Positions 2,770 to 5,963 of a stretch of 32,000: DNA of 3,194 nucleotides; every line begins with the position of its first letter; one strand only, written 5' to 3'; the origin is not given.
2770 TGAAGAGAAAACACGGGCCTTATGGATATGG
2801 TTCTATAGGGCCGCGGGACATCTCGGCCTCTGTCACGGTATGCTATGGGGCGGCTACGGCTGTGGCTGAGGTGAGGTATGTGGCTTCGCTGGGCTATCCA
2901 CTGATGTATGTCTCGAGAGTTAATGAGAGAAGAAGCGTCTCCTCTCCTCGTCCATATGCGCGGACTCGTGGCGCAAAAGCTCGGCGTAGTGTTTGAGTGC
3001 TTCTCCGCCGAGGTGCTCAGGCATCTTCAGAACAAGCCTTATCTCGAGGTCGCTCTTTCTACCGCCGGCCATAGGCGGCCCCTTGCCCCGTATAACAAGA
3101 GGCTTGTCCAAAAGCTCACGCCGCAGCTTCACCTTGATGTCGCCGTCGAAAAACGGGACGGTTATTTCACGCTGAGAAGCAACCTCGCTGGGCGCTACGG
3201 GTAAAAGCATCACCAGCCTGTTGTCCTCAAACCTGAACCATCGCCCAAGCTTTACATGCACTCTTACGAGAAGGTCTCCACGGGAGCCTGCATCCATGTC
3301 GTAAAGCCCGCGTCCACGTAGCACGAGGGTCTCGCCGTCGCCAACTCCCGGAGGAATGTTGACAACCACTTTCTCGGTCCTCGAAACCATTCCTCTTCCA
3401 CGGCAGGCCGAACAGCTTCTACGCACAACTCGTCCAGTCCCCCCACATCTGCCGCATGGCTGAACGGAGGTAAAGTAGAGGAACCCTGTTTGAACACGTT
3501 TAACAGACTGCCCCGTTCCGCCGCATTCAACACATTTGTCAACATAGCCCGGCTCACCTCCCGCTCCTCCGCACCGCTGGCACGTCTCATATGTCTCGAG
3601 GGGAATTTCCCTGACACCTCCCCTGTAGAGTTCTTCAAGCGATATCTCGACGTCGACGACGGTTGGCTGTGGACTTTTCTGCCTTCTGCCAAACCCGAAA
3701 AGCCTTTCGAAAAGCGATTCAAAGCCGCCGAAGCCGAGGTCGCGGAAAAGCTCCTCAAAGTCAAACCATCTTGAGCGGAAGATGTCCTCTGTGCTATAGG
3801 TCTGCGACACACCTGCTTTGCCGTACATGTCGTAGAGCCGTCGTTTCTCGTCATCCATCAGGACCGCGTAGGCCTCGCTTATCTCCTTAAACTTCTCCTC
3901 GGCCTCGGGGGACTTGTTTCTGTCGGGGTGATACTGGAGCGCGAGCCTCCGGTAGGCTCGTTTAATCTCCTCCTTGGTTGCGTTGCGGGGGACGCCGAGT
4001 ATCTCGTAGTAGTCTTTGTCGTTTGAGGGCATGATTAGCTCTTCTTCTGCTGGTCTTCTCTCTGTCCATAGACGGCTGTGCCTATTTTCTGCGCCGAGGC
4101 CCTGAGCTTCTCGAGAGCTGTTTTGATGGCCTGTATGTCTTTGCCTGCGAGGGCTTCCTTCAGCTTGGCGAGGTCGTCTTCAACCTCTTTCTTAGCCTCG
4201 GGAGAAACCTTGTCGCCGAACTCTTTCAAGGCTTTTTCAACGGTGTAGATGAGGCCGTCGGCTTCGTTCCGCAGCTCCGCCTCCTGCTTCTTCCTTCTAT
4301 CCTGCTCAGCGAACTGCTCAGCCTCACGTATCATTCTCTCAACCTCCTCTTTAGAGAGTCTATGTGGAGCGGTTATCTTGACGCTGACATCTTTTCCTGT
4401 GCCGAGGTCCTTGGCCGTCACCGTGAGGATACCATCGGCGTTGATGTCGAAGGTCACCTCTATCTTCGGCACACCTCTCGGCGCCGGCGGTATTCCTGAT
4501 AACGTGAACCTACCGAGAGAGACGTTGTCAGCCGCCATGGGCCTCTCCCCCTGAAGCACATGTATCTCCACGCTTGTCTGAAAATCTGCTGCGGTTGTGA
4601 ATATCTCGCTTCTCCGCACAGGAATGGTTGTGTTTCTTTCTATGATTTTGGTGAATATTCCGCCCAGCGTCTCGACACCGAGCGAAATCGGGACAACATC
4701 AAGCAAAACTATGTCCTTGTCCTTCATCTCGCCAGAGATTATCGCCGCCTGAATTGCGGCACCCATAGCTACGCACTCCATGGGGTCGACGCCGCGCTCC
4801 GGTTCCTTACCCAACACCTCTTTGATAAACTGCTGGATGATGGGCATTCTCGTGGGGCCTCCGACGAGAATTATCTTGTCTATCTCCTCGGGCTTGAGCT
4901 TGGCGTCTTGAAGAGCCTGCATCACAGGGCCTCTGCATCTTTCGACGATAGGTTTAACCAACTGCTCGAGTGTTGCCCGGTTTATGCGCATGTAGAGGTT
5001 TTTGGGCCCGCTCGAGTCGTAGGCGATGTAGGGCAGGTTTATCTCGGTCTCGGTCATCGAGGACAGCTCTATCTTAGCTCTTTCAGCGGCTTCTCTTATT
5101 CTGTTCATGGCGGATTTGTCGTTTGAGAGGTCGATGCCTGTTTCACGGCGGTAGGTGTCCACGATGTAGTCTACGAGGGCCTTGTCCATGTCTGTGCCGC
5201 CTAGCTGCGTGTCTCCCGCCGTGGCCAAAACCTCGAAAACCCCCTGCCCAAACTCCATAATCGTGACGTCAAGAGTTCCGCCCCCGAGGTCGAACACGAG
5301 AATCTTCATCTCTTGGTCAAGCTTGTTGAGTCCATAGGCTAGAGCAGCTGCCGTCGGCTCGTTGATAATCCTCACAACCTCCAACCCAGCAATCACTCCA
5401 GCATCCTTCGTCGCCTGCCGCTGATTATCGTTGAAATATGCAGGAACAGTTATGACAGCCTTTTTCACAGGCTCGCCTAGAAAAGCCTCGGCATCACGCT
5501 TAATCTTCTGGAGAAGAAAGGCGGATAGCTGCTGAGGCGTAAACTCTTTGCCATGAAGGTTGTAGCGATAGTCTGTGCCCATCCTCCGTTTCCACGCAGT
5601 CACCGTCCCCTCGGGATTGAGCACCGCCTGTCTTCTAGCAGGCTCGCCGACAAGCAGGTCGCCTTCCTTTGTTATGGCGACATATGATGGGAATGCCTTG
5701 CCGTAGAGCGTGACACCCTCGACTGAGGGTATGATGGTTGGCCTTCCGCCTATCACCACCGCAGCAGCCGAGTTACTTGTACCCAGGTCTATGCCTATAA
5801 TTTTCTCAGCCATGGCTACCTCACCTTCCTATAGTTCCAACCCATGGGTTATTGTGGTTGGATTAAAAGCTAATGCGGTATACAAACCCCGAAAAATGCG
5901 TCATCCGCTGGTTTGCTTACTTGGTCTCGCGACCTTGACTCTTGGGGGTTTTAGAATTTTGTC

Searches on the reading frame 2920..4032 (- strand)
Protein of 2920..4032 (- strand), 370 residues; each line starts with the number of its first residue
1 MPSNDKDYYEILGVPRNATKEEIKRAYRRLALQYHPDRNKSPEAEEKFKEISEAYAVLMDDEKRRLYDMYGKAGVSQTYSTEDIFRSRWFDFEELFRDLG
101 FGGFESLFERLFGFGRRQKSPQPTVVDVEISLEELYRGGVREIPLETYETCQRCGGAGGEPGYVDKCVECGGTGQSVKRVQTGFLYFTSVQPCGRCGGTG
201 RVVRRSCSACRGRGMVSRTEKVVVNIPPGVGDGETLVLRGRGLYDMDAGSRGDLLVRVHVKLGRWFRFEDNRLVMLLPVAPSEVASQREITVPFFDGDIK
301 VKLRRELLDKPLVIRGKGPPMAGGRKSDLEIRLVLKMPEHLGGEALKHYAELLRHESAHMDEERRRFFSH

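Call 62: search_protein_families(library=pfam, proteins=[window:2920-4032:-], max_evalue=0.001)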
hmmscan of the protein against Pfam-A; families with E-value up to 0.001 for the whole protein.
window:2920-4032:- (370 aa): 3 families
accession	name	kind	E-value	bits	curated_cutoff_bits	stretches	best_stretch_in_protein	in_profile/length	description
PF00226.36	DnaJ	-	5.8e-30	103.6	27.8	1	7-68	1-63/63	DnaJ domain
PF01556.23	DnaJ_C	-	3.3e-23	82.8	26.6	1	126-338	3-152/152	DnaJ C terminal domain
PF00684.25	DnaJ_CXXCXGXG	-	2.7e-11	44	32.7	1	151-214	1-65/65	DnaJ central domain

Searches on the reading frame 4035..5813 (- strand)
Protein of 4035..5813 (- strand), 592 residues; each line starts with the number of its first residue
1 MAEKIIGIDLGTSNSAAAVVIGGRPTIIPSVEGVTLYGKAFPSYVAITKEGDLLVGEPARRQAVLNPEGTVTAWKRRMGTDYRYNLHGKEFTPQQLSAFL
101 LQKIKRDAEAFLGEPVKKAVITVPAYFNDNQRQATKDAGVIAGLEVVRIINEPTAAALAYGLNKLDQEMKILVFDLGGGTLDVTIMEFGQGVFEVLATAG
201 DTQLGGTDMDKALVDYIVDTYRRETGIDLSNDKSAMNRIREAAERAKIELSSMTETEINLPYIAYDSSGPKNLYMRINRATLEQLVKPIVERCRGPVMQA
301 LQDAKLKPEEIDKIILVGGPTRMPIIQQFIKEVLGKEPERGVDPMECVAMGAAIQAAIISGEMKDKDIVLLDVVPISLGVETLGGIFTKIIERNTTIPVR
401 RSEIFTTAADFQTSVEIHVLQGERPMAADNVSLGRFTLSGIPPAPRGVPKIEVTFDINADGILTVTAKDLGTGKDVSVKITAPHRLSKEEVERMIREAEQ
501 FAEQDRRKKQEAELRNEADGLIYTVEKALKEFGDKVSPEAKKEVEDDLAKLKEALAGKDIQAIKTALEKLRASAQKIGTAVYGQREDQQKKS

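Call 62: search_protein_families(library=pfam, proteins=[window:4035-5813:-], max_evalue=0.001)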
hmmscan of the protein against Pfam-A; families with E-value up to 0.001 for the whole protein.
window:4035-5813:- (592 aa): 3 families
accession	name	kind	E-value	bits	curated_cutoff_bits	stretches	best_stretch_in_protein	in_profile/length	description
PF00012.26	HSP70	-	8.7e-226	751.2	20.6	1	5-582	1-598/599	Hsp70 protein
PF06723.19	MreB_Mbl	-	3.3e-18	66.1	27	1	92-355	74-318/327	MreB/Mbl protein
PF02782.22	FGGY_C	-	8.5e-05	22.9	27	1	298-358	139-196/198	FGGY family of carbohydrate kinases, C-terminal domain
